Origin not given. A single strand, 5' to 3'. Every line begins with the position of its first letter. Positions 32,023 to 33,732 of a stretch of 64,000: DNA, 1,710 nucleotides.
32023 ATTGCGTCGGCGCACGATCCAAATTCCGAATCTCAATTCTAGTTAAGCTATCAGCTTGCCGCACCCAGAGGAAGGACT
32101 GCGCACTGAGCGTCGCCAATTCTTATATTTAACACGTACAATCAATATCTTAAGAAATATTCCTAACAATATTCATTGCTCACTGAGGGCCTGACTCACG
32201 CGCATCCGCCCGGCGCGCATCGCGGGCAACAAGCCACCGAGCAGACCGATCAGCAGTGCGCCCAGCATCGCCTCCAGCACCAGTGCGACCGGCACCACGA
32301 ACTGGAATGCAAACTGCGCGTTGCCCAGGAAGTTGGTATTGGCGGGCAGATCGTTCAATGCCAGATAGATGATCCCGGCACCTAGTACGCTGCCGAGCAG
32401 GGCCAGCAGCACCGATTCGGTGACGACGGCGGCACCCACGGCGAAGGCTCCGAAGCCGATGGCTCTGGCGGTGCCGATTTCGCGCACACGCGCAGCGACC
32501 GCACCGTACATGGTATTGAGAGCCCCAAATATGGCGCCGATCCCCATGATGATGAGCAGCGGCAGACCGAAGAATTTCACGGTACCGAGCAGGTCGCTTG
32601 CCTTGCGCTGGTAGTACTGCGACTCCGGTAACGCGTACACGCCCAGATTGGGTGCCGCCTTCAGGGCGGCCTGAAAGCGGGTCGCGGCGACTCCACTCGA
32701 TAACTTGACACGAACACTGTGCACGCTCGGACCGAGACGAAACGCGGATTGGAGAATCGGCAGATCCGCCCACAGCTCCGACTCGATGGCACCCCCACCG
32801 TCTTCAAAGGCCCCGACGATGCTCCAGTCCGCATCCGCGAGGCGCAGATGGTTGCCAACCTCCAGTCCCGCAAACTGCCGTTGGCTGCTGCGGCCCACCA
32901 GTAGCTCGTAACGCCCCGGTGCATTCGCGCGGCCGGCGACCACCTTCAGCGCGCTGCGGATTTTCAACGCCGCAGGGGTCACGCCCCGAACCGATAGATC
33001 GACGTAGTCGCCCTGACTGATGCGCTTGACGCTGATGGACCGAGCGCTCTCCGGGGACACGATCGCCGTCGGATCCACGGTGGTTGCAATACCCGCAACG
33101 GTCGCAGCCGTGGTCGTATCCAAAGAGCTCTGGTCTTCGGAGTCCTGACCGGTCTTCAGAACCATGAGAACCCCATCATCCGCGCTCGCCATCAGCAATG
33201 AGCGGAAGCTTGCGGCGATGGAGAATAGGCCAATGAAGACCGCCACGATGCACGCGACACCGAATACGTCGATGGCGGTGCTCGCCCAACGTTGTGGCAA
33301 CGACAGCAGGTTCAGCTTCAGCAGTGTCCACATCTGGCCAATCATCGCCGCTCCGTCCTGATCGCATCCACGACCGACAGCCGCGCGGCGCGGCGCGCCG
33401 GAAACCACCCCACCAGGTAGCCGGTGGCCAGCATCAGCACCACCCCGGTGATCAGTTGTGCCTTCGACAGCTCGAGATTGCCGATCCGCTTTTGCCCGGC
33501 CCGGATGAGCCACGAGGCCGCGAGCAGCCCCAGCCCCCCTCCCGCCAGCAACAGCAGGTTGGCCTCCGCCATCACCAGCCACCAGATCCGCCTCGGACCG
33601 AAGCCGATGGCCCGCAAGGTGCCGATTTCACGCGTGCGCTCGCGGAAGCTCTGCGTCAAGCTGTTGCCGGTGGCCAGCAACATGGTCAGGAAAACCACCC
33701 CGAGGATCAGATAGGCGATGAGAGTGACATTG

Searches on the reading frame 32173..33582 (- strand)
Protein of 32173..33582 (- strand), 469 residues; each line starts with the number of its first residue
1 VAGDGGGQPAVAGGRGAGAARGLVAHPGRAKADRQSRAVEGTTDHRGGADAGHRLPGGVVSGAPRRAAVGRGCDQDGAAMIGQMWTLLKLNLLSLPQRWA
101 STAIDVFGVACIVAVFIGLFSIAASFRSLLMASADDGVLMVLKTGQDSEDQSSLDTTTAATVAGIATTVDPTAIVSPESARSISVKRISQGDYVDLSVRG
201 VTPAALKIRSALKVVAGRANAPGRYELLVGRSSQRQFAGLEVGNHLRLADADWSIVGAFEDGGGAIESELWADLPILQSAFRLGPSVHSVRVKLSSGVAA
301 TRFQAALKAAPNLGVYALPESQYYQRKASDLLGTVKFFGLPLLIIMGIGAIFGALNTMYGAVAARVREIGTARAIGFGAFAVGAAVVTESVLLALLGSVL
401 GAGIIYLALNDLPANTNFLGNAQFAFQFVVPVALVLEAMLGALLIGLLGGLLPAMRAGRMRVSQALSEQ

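Call 68: search_protein_families(library=pfam, proteins=[window:32173-33582:-], max_evalue=0.00001)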
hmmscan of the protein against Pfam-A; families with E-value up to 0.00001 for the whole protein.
window:32173-33582:- (469 aa): 2 families
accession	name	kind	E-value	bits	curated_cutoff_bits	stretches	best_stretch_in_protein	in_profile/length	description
PF12704.14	MacB_PCD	-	5.4e-14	53.4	27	1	103-309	2-206/207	MacB-like periplasmic core domain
PF02687.27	FtsX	-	4.4e-12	46.5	25.5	1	343-460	4-118/120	FtsX-like permease C-terminal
